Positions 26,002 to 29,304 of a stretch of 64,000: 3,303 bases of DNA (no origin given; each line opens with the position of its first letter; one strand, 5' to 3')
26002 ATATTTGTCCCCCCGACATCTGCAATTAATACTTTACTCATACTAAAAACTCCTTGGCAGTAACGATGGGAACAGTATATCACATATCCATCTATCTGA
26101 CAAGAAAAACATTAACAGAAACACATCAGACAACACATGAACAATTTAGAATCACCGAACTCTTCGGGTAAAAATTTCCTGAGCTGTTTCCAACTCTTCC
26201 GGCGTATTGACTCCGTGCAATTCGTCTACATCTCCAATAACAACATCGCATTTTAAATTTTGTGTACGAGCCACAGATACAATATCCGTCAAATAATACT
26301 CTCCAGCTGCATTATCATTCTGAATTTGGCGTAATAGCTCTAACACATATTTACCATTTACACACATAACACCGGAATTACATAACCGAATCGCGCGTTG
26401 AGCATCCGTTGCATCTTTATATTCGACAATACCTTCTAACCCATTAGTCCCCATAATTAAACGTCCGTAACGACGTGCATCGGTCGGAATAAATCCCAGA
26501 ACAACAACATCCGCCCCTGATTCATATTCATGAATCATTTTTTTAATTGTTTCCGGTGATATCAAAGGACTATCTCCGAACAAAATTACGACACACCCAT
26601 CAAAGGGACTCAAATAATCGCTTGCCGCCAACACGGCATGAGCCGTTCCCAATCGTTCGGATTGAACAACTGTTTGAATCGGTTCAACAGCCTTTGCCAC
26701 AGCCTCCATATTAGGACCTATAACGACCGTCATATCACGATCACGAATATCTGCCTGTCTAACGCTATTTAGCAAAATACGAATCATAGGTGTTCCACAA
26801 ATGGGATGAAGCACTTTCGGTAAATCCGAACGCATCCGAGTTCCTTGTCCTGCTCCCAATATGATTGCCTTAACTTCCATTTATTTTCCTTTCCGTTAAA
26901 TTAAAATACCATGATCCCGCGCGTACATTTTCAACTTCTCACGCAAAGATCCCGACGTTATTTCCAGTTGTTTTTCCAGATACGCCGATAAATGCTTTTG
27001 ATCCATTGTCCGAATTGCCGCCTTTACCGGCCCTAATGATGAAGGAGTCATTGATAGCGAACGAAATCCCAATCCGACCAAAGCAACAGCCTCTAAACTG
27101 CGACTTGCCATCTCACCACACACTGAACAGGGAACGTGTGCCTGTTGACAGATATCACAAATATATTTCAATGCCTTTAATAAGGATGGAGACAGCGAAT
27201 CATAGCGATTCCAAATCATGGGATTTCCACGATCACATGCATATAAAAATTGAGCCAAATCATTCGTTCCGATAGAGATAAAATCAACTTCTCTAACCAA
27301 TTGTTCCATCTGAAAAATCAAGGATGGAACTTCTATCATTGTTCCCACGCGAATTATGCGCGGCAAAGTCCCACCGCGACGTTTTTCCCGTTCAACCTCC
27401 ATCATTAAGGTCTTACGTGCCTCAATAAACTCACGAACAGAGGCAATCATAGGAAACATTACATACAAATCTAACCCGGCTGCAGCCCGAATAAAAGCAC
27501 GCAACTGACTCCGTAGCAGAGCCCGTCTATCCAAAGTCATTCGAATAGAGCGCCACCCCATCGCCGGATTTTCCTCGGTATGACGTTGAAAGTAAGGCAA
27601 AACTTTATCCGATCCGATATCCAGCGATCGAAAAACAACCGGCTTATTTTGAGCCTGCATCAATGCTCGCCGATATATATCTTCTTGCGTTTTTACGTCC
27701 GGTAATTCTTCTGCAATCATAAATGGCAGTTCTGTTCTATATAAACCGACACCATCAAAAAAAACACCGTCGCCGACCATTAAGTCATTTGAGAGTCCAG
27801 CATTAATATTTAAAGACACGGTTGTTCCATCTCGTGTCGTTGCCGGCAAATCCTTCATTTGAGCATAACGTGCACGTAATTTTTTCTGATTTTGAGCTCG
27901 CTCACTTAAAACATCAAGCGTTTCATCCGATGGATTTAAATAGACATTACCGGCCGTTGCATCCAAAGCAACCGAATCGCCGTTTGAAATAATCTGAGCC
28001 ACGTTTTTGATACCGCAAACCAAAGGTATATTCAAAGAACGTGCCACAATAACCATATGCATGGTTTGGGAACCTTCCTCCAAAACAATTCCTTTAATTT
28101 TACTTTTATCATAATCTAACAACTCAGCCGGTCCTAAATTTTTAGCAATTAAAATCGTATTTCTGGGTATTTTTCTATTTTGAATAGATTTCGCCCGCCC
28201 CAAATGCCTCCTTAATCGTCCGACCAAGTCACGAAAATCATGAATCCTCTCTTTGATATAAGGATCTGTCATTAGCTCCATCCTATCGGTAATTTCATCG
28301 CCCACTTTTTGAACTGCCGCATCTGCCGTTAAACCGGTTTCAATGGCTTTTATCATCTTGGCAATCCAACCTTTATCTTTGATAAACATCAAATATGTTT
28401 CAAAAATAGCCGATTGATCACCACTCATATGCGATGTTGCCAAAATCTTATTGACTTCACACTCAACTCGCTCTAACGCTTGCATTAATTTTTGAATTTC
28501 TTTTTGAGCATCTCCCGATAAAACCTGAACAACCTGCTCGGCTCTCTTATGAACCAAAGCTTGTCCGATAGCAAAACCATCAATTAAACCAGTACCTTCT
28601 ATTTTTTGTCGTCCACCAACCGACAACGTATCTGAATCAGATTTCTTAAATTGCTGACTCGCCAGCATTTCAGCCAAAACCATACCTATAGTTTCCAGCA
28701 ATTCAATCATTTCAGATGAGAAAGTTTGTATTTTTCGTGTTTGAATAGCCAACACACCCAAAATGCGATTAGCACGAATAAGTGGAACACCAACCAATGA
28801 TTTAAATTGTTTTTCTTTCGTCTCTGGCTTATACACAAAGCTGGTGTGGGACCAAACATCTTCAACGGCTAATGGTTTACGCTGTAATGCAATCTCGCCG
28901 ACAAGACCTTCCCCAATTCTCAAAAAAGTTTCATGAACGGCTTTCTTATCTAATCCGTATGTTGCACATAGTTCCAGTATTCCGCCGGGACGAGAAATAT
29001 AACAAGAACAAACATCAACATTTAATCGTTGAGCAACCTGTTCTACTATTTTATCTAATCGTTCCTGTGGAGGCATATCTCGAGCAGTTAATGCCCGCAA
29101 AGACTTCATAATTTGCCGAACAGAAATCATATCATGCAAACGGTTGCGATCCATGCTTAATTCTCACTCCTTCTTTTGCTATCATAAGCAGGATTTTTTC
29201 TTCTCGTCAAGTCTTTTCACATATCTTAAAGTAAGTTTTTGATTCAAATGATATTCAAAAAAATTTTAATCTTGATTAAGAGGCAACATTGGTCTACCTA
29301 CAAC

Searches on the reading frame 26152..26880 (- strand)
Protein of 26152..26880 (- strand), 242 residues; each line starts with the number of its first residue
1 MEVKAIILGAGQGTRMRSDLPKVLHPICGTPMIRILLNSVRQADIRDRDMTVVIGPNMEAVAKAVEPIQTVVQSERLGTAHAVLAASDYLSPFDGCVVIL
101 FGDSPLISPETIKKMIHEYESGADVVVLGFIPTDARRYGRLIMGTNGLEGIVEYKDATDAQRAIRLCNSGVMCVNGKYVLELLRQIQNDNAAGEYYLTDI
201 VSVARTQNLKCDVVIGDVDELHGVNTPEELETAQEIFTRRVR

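Call 26: search_protein_families(library=pfam, proteins=[window:26152-26880:-], max_evalue=0.00001)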
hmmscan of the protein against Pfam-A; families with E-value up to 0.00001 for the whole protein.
window:26152-26880:- (242 aa): 4 families
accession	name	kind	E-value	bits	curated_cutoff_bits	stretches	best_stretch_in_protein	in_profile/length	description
PF12804.13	NTP_transf_3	-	5.5e-18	66.1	27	1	5-129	1-122/160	MobA-like NTP transferase domain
PF00483.29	NTP_transferase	-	9.2e-10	38.9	21.2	1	4-202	1-207/245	Nucleotidyl transferase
PF01128.25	IspD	-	1.6e-09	38.3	27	1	3-238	1-220/221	2-C-methyl-D-erythritol 4-phosphate cytidylyltransferase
PF02348.25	CTP_transf_3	-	3.3e-08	34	22.6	1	22-122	16-117/217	Cytidylyltransferase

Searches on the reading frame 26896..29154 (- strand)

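Call 25: search_protein_families(library=pfam, proteins=[window:26896-29154:-], max_evalue=0.00001)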
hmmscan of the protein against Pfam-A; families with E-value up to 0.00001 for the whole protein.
window:26896-29154:- (752 aa): 6 families
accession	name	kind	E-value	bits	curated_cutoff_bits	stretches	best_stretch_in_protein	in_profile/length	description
PF02896.24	PEP-utilizers_C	-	3.8e-85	286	22.8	1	428-717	2-291/293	PEP-utilising enzyme, PEP-binding domain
PF05524.18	PEP-utilisers_N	-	5.9e-24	85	24.4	1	186-303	1-121/121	PEP-utilising enzyme, N-terminal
PF00391.29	PEP-utilizers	-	1.5e-19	69.8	23.1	1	330-402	2-72/72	PEP-utilising enzyme, mobile domain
PF01590.32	GAF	-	5.3e-17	63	22.4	1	29-161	2-130/133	GAF domain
PF13185.12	GAF_2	-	2.4e-15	57.4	28.6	1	28-164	3-135/136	GAF domain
PF13492.12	GAF_3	-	9.3e-08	33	27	1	29-163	2-126/129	GAF domain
